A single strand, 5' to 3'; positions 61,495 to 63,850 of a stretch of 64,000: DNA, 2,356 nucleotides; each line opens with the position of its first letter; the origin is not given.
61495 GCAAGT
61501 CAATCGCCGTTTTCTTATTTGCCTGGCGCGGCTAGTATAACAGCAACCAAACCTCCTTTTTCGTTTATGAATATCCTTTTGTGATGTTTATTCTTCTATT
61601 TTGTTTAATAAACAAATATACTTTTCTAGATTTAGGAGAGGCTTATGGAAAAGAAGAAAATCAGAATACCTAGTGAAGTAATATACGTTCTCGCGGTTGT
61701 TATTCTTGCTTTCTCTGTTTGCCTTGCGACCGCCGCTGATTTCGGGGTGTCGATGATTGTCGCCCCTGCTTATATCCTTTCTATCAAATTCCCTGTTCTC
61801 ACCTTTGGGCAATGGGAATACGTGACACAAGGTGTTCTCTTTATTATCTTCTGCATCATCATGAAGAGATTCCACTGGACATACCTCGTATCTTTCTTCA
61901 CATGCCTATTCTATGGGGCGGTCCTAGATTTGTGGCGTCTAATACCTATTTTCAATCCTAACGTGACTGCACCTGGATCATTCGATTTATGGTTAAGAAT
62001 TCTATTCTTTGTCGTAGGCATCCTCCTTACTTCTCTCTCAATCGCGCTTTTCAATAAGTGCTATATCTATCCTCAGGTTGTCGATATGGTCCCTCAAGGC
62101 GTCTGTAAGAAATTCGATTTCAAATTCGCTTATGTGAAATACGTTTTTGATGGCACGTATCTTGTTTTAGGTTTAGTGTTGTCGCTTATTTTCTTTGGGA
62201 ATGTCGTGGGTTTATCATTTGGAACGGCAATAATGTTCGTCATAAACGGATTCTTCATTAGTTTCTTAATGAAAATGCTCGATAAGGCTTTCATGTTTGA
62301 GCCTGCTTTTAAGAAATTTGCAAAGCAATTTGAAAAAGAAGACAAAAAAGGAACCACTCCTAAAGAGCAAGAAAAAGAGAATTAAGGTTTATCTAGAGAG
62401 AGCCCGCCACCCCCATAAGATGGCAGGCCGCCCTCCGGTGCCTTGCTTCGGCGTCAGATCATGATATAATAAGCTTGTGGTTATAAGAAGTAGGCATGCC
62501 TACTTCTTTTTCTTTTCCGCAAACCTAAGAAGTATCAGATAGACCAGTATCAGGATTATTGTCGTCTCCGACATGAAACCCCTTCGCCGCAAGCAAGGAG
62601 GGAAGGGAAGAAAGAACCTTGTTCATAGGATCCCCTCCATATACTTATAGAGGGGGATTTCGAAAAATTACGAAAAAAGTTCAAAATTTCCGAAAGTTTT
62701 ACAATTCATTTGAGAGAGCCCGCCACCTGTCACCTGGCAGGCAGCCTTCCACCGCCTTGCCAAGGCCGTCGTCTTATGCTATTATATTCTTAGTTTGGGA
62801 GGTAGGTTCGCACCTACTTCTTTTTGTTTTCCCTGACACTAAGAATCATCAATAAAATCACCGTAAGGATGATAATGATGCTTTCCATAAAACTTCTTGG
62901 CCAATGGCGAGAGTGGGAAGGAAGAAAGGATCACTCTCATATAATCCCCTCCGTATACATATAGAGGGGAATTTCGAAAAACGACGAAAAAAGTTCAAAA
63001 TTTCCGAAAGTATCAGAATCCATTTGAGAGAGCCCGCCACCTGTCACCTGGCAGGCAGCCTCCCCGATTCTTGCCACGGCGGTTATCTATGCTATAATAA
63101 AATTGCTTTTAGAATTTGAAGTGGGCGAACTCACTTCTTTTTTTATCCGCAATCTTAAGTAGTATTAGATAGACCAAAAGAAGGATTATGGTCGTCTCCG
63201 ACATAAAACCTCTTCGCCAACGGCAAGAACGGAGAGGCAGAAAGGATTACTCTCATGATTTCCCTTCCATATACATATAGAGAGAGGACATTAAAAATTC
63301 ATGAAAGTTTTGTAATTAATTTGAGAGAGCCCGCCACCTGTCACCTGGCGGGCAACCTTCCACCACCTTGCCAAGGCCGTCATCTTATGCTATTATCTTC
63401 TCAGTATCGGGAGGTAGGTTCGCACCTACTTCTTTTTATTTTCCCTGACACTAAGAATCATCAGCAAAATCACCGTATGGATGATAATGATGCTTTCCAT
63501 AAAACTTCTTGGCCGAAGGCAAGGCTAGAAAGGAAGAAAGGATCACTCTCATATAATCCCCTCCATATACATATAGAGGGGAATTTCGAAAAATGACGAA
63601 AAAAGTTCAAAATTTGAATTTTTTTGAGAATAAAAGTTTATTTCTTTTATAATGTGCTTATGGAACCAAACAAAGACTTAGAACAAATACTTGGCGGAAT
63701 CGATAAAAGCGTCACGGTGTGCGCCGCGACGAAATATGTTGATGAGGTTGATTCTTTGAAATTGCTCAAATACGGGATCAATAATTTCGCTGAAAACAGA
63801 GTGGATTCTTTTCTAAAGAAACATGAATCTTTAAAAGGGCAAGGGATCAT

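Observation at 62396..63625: Tandem A-B-A-B array of four type-I-toxin-like modules (24-aa hydrophobic, Lys-tailed peptides)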

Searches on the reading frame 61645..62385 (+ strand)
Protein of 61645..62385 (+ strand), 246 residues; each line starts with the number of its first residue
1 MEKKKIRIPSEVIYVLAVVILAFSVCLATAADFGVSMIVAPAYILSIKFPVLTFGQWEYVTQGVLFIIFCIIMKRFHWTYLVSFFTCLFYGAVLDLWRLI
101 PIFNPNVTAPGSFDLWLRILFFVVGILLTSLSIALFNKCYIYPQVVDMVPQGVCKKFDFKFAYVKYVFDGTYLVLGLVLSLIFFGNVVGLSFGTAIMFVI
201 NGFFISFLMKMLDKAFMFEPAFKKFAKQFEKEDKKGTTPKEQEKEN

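Call 18: find_encoding_contigs(protein=window:61645-62385:+, flank=10000, max_places=10)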
Protein window:61645-62385:+ (246 aa): no gene with exactly this product is on record in the collection.

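Call 20: find_homologous_proteins(query=window:61645-62385:+)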
Query window:61645-62385:+ (246 aa): 744 proteins with E <= 0.001 among 1549 candidates; the best 120 are listed.
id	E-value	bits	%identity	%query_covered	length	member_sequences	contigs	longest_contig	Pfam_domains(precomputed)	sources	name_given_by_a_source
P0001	1.2e-156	538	100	100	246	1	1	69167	PF19700.6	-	-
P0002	2.3e-134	465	91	93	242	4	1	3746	PF19700.6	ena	-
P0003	1.0e-133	463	86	98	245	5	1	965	PF19700.6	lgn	-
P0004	4.3e-133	461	89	93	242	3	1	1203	PF19700.6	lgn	-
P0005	1.1e-120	420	80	93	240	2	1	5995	PF19700.6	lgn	-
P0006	2.1e-111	390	73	100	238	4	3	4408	PF19700.6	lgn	-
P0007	1.6e-104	367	73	92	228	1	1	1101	PF19700.6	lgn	-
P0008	2.7e-95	337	67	92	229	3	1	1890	PF19700.6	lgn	-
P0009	4.6e-92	326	63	92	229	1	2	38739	PF19700.6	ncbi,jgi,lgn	-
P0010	5.7e-92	326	64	93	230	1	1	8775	PF19700.6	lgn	-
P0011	2.0e-91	324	63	92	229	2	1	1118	PF19700.6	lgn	-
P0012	1.3e-78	282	56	99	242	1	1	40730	PF19700.6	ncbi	-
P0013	3.2e-76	275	55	99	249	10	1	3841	PF19700.6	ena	-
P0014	1.3e-75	273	52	98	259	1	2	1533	PF19700.6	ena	-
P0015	1.9e-75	272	53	97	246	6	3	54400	PF19700.6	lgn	-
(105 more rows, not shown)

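Call 21: find_encoding_contigs(protein=P0002, flank=10000, max_places=4)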
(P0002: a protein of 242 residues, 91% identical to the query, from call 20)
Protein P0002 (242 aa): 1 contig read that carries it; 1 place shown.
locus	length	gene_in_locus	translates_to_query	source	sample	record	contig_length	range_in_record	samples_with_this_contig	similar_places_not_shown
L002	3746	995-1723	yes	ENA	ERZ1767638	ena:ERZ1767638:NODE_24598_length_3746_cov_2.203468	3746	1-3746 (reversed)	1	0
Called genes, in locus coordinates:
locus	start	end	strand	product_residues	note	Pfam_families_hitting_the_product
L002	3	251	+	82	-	?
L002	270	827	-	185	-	-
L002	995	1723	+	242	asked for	PF19700:DUF6198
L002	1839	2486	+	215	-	PF01168:Ala_racemase_N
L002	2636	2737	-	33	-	-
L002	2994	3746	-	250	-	?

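Call 22: find_encoding_contigs(protein=P0005, flank=10000, max_places=4)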
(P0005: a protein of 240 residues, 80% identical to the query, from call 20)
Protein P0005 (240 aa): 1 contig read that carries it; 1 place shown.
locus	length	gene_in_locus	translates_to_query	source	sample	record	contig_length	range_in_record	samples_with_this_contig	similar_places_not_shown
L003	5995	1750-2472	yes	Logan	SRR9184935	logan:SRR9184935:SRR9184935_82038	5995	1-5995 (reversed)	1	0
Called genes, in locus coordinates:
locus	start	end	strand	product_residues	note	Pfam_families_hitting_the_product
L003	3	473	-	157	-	?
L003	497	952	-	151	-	-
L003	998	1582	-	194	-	-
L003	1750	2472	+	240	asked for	PF19700:DUF6198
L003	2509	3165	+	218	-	PF01168:Ala_racemase_N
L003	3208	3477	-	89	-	-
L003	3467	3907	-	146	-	-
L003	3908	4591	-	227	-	PF14386:DUF4417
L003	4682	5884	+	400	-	-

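Call 23: find_encoding_contigs(protein=P0009, flank=10000, max_places=4)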
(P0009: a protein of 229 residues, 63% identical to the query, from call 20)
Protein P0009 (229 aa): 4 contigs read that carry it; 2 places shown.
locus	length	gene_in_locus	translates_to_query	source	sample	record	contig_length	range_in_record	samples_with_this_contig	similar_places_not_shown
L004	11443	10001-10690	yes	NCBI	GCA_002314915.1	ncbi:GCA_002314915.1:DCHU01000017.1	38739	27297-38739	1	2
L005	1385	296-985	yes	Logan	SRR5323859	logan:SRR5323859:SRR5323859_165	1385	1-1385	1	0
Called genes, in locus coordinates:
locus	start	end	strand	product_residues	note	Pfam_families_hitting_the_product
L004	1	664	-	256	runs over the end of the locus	PF02674:Colicin_V (weak)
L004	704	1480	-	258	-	PF02955:GSH-S_ATP (weak), PF08443:RimK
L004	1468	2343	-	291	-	PF14397:ATPgrasp_ST (weak), PF02655:ATP-grasp_3, PF08443:RimK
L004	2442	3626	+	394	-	PF00155:Aminotran_1_2, PF01041:DegT_DnrJ_EryC1 (weak)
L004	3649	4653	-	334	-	PF02080:TrkA_C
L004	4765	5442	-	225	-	PF08713:DNA_alkylation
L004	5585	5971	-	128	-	-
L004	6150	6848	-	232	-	PF00596:Aldolase_II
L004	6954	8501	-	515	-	PF02463:SMC_N (faint), PF13555:AAA_29 (faint), PF00005:ABC_tran, PF13173:AAA_14 (faint), PF13304:AAA_21 (faint), PF12848:ABC_tran_Xtn, PF00005:ABC_tran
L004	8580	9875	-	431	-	PF01553:Acyltransferase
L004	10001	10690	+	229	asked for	PF19700:DUF6198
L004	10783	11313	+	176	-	PF14278:TetR_C_8 (weak)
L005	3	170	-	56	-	?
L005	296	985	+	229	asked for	PF19700:DUF6198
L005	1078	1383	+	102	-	?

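Call 41: find_encoding_contigs(protein=P0006, flank=10000, max_places=5)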
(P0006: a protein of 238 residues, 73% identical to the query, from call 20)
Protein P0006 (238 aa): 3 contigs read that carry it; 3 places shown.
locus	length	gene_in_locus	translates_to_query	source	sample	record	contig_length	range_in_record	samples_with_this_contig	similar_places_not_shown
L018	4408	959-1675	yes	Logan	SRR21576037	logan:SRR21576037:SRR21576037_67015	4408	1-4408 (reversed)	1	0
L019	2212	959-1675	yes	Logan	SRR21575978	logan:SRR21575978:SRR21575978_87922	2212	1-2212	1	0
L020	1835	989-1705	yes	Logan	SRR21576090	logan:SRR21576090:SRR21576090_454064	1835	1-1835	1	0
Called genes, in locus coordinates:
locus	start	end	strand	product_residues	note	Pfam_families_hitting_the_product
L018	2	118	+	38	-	?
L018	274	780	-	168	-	PF04892:VanZ-LLP1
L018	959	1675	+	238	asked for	PF19700:DUF6198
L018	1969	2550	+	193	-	-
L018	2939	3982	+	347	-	PF02661:Fic, PF22168:DIP2311-like_C (weak)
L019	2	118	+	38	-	?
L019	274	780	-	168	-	PF04892:VanZ-LLP1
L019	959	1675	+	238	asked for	PF19700:DUF6198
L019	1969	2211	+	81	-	?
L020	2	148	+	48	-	?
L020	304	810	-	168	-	PF04892:VanZ-LLP1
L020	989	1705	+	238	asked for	PF19700:DUF6198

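Call 42: find_encoding_contigs(protein=P0010, flank=10000, max_places=5)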
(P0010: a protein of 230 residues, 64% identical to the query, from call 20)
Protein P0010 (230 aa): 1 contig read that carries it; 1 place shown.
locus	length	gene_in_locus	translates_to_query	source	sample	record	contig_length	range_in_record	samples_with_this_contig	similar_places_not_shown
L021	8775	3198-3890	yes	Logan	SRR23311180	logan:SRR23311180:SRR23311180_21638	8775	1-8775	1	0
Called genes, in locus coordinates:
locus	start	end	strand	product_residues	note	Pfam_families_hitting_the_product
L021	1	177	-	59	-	?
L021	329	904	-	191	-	PF02632:BioY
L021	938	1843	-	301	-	PF04055:Radical_SAM, PF16199:Radical_SAM_C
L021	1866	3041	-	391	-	-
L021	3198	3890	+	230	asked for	PF19700:DUF6198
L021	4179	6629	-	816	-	-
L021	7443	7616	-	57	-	-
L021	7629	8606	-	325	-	PF01790:LGT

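Call 63: find_encoding_contigs(protein=P0004, flank=10000, max_places=5)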
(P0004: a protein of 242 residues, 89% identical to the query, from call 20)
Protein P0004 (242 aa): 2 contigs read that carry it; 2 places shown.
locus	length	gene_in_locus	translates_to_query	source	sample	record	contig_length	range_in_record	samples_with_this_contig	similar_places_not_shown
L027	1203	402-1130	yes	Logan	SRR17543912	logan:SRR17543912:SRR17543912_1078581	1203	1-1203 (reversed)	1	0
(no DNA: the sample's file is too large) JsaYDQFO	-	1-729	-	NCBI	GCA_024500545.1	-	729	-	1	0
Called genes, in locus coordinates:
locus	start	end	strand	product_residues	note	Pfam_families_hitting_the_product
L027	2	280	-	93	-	?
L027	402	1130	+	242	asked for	PF19700:DUF6198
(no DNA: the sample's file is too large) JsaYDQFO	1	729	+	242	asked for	PF19700:DUF6198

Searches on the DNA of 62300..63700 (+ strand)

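Call 10: search_rna_families(source=window, start=62300, end=63700, threshold=evalue, max_evalue=10)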
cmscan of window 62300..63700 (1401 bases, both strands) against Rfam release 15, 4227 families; matches with E-value up to 10: 5.
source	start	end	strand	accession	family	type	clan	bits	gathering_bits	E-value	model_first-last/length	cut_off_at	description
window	62603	62721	-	RF02371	PyrG_leader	Cis-reg; leader;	-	22.2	65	4.1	1-78/78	no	PyrG leader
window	62757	62898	+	RF00113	SIB_RNA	Gene; antitoxin;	-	20.4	56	0.36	1-147/147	no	Short Intergenic Abundant RNA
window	62575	62721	-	RF02110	DLEU2_6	Gene; lncRNA;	-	15.4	60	6.6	1-135/135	no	Deleted in lymphocytic leukemia 2 conserved region 6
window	62602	62644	-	RF02409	snoR125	Gene; snRNA; snoRNA; CD-box;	-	14.2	100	2.6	84-126/200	no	Small nucleolar RNA snoR125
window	63526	63600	-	RF02099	rivX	Gene; sRNA;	-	11.3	100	4.7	55-134/248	no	rivX sRNA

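Call 38: search_dna_similar(query=window:62394-63025:+, collection=plasmids, mode=distant, max_evalue=0.01)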
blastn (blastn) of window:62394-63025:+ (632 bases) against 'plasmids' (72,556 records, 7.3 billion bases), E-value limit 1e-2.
No match.

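Call 39: search_dna_similar(query=window:62394-63025:+, collection=phages, mode=distant, max_evalue=0.01)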
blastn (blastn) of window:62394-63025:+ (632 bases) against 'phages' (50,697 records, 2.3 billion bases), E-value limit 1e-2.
No match.

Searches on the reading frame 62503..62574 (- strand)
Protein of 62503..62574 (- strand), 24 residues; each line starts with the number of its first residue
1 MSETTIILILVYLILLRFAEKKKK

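Call 46: search_protein_families(library=pfam, proteins=[window:62503-62574:-], max_evalue=10)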
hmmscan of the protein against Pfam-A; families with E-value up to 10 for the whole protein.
seq(24 aa): 0 families

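Call 47: search_protein_families(library=ncbifam, proteins=[window:62503-62574:-], max_evalue=10)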
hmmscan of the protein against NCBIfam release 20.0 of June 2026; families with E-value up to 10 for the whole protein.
seq(24 aa): 1 family
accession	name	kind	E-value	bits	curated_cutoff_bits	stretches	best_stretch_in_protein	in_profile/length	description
NF033861.1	sm_mem_Ecr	equivalog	0.083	12.7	33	1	1-19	1-19/46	Ecr family regulatory small membrane protein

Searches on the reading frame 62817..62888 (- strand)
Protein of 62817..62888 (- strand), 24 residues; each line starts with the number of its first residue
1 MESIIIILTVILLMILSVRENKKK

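Call 46: search_protein_families(library=pfam, proteins=[window:62817-62888:-], max_evalue=10)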
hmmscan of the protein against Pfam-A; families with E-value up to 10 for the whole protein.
seq(24 aa): 0 families

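Call 47: search_protein_families(library=ncbifam, proteins=[window:62817-62888:-], max_evalue=10)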
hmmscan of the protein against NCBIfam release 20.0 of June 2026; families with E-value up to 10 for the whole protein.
seq(24 aa): 2 families
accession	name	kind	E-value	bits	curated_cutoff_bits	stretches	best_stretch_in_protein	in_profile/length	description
NF050182.1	TM0026_fam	equivalog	0.037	14.5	100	1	4-24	39-59/64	TM0026 family membrane protein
NF033232.1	small_YtzI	equivalog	0.076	12.4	33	1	3-18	8-23/41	YtzI protein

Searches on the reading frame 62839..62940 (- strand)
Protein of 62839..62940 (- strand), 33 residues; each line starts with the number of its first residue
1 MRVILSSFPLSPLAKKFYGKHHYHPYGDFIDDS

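Call 40: find_encoding_contigs(protein=window:62839-62940:-, flank=5000, max_places=10)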
Protein window:62839-62940:- (33 aa): no gene with exactly this product is on record in the collection.

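Call 46: search_protein_families(library=pfam, proteins=[window:62842-62940:-], max_evalue=10)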
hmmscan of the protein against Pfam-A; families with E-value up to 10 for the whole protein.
seq(33 aa): 0 families

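Call 47: search_protein_families(library=ncbifam, proteins=[window:62842-62940:-], max_evalue=10)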
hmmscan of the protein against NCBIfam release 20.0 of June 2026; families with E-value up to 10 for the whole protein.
seq(33 aa): 0 families

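Call 82: search_protein_representatives(alignment_id=A5)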
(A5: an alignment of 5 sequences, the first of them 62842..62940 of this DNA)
Query: 5 sequences, 33 profile positions. Proteins with E-value up to 0.001 (for the whole library): 4; up to 1e-10: 3; up to 1e-30: 0. The best 4 are listed.
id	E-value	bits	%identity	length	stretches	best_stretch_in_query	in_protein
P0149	1.1e-11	60.1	-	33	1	1-32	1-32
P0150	3.1e-11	58.7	-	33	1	1-33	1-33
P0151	5.5e-11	57.9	-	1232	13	7-24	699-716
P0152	6.2e-04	35.3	-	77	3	10-25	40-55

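Call 84: list_cluster_members(proteins=[P0149, P0150, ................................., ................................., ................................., window:708-806:-, window:62842-62940:-, window:62528-62626:-, window:63158-63256:-, window:63454-63552:-])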
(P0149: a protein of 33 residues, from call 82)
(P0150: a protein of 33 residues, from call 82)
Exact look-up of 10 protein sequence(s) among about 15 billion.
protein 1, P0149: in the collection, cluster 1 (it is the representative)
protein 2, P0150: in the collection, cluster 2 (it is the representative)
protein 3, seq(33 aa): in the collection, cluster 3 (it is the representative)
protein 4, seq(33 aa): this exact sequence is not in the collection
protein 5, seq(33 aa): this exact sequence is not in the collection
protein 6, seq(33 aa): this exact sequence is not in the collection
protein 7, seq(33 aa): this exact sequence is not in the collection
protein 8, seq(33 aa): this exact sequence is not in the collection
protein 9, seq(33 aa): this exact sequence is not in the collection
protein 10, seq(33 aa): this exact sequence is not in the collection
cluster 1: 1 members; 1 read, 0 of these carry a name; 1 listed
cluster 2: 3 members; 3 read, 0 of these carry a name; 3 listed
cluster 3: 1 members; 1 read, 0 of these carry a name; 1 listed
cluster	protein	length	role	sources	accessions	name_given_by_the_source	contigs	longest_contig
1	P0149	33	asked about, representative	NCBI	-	-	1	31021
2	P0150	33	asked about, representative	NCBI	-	-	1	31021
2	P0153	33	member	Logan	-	-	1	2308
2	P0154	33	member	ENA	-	-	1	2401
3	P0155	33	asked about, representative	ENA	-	-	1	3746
